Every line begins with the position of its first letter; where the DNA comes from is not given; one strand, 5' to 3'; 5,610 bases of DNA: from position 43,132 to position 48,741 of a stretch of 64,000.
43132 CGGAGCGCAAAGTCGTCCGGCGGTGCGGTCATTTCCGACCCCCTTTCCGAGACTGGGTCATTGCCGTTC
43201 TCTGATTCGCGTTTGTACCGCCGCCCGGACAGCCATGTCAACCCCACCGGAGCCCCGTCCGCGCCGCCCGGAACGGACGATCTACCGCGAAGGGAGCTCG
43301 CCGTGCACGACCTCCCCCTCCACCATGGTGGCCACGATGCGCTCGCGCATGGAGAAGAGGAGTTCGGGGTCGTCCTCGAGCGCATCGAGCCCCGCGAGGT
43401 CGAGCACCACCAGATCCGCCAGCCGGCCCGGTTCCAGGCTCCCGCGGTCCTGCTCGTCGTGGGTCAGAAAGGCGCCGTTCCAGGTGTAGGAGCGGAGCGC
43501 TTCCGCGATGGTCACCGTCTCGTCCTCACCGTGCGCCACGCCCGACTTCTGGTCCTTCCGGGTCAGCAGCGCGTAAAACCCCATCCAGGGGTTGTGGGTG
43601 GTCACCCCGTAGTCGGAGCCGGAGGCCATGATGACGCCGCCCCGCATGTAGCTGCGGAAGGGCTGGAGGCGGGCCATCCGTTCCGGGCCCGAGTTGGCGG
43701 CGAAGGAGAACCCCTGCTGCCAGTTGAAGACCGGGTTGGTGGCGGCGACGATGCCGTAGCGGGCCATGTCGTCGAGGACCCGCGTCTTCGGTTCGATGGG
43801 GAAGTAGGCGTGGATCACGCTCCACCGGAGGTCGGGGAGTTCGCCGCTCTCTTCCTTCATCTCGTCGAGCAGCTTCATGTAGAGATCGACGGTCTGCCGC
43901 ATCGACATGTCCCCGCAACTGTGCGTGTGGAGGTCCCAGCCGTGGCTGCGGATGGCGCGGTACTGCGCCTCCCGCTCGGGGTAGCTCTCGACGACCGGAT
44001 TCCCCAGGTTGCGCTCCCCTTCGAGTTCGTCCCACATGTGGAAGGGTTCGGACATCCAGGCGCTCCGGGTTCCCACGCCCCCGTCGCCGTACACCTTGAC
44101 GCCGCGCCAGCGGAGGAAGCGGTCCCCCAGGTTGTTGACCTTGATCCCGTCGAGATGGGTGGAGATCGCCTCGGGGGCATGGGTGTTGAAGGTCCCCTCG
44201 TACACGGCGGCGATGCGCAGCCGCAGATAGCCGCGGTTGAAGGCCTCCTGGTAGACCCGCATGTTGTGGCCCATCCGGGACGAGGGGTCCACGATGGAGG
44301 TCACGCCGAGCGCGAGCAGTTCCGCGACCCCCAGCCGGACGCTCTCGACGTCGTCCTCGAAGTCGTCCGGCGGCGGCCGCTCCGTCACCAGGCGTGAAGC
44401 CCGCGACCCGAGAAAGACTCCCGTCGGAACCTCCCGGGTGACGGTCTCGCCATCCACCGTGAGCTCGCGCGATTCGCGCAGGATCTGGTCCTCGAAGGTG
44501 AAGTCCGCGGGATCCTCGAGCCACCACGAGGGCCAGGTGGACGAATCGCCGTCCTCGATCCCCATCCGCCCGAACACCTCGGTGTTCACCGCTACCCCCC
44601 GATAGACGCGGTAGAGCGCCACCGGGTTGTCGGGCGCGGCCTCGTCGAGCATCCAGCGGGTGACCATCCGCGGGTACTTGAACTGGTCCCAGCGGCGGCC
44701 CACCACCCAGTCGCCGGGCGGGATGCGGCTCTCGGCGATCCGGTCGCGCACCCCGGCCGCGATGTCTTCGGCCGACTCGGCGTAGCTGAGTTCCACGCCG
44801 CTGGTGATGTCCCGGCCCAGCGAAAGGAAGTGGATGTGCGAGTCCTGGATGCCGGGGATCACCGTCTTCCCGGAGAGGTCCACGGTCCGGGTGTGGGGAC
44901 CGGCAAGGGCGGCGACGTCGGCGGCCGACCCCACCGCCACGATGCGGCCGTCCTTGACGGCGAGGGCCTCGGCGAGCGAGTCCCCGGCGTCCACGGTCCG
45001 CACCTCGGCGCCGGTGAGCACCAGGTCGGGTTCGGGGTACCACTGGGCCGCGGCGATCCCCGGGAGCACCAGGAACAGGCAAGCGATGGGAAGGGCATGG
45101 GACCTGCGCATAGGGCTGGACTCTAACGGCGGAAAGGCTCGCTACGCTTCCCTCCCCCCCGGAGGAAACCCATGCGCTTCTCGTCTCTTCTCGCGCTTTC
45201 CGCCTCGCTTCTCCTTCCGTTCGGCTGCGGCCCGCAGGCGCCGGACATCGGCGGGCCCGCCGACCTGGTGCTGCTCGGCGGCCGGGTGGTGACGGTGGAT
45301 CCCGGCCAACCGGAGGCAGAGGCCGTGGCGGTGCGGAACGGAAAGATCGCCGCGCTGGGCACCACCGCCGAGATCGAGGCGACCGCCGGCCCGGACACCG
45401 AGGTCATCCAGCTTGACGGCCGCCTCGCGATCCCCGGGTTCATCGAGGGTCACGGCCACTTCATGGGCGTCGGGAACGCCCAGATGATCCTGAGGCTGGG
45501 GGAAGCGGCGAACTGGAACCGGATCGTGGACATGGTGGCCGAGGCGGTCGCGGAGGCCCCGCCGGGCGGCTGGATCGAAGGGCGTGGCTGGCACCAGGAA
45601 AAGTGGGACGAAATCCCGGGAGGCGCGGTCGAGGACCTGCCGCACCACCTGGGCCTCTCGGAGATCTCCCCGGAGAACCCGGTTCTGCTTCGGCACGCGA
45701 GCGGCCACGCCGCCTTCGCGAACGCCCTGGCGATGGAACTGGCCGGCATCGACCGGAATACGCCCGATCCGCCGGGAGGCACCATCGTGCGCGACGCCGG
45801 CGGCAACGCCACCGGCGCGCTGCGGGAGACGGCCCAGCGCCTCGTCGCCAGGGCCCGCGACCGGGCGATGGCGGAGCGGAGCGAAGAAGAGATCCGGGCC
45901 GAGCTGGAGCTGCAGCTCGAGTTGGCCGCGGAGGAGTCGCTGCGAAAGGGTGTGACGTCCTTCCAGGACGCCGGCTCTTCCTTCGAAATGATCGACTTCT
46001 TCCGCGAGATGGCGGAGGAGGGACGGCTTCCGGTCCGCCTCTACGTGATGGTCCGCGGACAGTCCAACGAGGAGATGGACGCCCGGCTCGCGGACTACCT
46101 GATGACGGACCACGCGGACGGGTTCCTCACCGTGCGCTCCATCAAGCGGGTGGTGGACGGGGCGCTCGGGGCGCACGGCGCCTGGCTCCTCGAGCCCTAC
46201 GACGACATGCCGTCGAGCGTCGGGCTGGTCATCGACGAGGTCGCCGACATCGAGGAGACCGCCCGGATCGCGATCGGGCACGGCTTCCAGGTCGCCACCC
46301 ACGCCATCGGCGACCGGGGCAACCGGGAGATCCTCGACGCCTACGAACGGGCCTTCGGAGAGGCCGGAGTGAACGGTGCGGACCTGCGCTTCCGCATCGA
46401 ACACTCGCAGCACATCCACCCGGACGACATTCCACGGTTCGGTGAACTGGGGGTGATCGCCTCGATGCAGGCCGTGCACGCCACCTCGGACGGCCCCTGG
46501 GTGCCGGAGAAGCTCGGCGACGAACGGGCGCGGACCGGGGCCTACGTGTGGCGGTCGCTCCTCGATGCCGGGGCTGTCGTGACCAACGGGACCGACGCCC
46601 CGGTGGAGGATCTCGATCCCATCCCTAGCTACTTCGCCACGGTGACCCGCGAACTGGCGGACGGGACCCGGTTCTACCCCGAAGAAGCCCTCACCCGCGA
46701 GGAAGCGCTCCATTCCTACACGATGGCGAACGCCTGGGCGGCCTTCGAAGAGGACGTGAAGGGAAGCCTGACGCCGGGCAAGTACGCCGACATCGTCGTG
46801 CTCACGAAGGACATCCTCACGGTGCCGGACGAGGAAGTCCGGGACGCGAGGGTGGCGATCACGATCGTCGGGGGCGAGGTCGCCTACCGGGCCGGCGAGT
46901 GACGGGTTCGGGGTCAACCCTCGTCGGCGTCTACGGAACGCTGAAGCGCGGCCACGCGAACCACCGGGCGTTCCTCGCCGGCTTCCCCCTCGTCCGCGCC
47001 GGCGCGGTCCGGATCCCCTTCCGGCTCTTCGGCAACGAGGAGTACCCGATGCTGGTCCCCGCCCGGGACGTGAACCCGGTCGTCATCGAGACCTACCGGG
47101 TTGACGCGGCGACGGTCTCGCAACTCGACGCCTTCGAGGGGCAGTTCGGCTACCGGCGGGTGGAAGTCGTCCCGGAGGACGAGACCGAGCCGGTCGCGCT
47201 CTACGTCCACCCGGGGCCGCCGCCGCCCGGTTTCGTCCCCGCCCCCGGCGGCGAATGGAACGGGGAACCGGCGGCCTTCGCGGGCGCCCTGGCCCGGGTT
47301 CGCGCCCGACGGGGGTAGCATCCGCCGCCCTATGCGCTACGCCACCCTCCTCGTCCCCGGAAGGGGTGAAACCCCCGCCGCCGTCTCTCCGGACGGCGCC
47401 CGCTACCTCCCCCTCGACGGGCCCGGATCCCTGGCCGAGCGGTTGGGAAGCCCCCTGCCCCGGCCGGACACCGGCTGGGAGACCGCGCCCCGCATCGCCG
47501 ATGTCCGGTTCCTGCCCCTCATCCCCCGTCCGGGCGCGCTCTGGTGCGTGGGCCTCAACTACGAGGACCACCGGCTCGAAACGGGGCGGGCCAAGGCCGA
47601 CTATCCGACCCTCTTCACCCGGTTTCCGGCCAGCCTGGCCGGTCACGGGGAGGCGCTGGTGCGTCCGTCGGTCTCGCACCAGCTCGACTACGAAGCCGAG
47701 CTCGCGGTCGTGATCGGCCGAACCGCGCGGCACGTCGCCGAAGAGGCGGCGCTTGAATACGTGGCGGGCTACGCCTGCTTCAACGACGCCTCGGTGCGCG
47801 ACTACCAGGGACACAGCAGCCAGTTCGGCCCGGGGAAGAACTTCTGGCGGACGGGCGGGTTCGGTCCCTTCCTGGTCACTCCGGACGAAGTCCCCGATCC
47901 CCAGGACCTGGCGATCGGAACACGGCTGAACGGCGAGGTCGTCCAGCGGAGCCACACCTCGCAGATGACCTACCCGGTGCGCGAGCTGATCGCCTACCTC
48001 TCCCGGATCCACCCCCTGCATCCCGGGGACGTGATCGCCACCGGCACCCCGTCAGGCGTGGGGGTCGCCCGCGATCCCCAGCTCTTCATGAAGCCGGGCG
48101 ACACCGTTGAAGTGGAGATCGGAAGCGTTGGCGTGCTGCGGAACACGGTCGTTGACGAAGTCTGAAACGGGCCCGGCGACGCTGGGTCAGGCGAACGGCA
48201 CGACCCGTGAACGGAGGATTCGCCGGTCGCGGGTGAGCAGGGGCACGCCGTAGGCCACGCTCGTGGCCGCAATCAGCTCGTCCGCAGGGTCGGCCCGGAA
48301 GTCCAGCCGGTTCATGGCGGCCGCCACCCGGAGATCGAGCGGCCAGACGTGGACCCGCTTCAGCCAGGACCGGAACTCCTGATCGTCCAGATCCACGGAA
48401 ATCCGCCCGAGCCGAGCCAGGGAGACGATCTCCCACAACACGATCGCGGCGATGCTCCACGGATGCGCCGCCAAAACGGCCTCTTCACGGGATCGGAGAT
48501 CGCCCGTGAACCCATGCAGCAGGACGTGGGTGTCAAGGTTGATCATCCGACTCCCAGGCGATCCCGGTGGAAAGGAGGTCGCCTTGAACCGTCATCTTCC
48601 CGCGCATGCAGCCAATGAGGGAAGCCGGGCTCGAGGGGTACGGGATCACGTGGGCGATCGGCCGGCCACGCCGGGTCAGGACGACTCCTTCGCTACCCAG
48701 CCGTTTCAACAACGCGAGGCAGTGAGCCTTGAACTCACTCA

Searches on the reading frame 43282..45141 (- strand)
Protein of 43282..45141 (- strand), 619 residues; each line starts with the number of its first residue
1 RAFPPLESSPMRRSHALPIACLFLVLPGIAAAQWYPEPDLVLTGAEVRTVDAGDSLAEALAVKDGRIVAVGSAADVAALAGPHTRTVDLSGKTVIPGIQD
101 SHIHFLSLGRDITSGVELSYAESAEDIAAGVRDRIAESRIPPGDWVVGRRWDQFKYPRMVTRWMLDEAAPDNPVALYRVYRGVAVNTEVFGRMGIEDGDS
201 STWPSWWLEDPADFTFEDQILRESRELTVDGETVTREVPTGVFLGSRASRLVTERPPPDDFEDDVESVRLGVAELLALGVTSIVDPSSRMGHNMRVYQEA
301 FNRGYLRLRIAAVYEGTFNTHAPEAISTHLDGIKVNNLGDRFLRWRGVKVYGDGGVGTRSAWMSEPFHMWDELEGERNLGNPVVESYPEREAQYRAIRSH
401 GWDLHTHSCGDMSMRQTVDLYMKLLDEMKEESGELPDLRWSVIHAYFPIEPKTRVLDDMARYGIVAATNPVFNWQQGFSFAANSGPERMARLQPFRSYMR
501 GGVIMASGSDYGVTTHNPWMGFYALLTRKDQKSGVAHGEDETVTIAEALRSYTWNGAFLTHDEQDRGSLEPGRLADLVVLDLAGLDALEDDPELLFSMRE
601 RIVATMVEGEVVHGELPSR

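Call 8: search_protein_families(library=pfam, proteins=[window:43282-45141:-], max_evalue=0.0001)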
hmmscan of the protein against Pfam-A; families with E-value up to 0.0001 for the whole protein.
window:43282-45141:- (619 aa): 3 families
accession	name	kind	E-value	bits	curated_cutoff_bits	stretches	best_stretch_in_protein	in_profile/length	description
PF07969.17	Amidohydro_3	-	2.2e-60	205.9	29.7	1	85-613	1-472/472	Amidohydrolase family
PF01979.26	Amidohydro_1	-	1.5e-13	51.2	25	1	494-612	234-345/345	Amidohydrolase family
PF22039.1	HUTI_composite_bact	-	9.2e-05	22.4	25.5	0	59-78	2-21/26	Imidazolonepropionase-like composite domain, bacteria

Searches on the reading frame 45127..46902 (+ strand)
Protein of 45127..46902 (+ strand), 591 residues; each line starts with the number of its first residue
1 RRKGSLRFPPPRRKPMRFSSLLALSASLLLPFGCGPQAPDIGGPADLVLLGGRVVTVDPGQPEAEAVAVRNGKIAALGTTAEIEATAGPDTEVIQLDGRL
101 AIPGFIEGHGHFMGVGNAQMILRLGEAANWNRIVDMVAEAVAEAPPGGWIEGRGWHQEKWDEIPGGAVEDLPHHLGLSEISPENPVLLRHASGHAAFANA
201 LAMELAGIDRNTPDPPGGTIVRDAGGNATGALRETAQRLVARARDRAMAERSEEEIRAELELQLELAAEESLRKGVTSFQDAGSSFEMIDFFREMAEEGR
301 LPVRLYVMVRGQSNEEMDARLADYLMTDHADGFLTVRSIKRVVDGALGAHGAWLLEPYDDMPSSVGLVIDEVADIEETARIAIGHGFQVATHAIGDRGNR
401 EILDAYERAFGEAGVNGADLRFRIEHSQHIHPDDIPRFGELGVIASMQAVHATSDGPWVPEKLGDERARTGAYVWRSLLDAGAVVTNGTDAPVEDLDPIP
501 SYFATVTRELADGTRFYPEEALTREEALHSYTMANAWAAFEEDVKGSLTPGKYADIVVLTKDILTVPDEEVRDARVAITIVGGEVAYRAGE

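Call 8: search_protein_families(library=pfam, proteins=[window:45127-46902:+], max_evalue=0.0001)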
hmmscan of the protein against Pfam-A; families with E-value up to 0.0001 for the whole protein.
window:45127-46902:+ (591 aa): 3 families
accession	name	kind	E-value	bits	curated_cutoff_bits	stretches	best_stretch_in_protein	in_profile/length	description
PF07969.17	Amidohydro_3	-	8.8e-100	335.8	29.7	1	92-587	1-472/472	Amidohydrolase family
PF01979.26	Amidohydro_1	-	9.8e-18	64.9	25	1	263-585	37-344/345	Amidohydrolase family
PF22039.1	HUTI_composite_bact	-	9.2e-05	22.4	25.5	1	66-85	2-21/26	Imidazolonepropionase-like composite domain, bacteria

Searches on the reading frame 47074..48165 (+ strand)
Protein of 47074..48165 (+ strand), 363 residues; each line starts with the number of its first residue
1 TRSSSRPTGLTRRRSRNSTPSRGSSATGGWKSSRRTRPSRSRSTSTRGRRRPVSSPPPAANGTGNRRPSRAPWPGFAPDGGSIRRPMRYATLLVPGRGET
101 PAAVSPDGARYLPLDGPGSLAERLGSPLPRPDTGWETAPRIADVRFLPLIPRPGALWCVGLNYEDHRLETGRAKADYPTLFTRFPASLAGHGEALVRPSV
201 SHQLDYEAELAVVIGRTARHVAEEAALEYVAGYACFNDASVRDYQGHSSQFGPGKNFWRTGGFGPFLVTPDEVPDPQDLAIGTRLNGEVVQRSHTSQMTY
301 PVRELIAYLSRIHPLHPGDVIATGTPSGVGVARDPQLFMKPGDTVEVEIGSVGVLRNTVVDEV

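Call 9: search_protein_families(library=pfam, proteins=[window:47074-48165:+], max_evalue=0.0001)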
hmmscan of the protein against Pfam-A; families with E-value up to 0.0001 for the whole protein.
window:47074-48165:+ (363 aa): 1 family
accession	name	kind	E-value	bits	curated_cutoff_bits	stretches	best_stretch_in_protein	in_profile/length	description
PF01557.24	FAA_hydrolase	-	2.8e-67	226.9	23.9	1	156-360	2-214/214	Fumarylacetoacetate (FAA) hydrolase C-terminal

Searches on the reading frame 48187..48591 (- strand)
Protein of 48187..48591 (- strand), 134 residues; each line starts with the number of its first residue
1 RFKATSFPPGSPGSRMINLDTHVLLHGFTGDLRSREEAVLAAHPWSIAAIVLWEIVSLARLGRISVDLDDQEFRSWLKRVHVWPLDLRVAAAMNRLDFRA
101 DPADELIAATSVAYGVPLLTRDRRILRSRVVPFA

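Call 9: search_protein_families(library=pfam, proteins=[window:48187-48591:-], max_evalue=0.0001)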
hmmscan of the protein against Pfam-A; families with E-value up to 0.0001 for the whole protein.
window:48187-48591:- (134 aa): 1 family
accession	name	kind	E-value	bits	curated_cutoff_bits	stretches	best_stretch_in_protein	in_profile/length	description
PF01850.27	PIN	-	1.8e-11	45.2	23.6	1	19-127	3-116/120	PIN domain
